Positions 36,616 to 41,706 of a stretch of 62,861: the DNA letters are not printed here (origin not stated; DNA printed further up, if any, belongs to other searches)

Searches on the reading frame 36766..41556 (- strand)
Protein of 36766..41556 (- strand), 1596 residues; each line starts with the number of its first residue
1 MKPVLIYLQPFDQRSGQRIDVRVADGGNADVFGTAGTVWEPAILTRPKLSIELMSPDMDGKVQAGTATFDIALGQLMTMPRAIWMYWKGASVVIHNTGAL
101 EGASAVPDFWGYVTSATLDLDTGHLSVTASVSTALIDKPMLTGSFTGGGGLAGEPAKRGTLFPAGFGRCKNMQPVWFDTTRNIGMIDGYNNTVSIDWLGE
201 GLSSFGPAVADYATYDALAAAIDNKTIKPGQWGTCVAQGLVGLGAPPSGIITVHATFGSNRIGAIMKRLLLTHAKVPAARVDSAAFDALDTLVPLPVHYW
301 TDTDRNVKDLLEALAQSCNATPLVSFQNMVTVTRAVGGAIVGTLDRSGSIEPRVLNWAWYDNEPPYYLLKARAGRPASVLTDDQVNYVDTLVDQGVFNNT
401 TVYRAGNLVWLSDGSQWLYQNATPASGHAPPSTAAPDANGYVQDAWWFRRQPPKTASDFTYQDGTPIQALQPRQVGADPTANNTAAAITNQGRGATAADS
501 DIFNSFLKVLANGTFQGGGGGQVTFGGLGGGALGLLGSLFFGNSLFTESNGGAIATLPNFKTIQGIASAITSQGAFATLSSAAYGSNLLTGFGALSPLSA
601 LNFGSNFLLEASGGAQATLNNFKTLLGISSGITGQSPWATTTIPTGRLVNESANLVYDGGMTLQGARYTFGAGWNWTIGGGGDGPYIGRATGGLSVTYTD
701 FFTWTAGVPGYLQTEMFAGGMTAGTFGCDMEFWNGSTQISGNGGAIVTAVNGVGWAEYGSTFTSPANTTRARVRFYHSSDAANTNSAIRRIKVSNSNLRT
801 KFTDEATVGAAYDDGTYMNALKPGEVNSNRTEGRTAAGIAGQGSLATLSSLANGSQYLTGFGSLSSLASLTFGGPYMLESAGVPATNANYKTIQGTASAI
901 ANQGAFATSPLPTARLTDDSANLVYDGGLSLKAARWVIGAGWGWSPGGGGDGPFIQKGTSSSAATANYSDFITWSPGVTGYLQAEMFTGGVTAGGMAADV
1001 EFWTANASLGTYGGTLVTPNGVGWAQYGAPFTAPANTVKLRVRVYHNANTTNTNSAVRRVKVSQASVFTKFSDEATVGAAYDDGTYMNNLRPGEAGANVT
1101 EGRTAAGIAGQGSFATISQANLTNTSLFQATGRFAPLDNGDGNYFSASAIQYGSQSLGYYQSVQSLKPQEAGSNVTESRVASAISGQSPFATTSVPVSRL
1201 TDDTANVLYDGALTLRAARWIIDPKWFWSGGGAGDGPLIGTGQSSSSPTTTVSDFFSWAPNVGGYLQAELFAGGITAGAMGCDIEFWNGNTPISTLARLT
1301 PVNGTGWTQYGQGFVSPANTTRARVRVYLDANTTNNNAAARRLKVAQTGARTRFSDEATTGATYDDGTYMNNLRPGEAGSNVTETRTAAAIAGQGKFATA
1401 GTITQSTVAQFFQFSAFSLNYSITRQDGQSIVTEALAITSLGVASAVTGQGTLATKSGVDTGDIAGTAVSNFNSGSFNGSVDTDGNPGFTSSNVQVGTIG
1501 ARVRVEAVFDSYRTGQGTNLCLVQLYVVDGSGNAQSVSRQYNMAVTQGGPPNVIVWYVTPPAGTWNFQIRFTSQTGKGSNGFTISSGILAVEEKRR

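Call 13: search_protein_families(library=phrogs, proteins=[window:36766-41556:-], max_evalue=0.01)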
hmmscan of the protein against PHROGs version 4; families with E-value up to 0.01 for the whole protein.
window:36766-41556:- (1596 aa): 3 families
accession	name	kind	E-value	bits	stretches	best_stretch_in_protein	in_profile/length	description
phrog_8917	-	unknown function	1.4e-27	97.4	1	19-320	103-411/613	-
phrog_31539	-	unknown function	8.9e-12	45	1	38-255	38-253/899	-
phrog_1154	-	tail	0.00094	19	0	974-1078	228-337/520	long tail fiber protein proximal connector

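Call 14: search_protein_families(library=pfam, proteins=[window:36766-41556:-], max_evalue=0.01)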
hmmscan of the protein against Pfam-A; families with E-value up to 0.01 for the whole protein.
window:36766-41556:- (1596 aa): 0 families
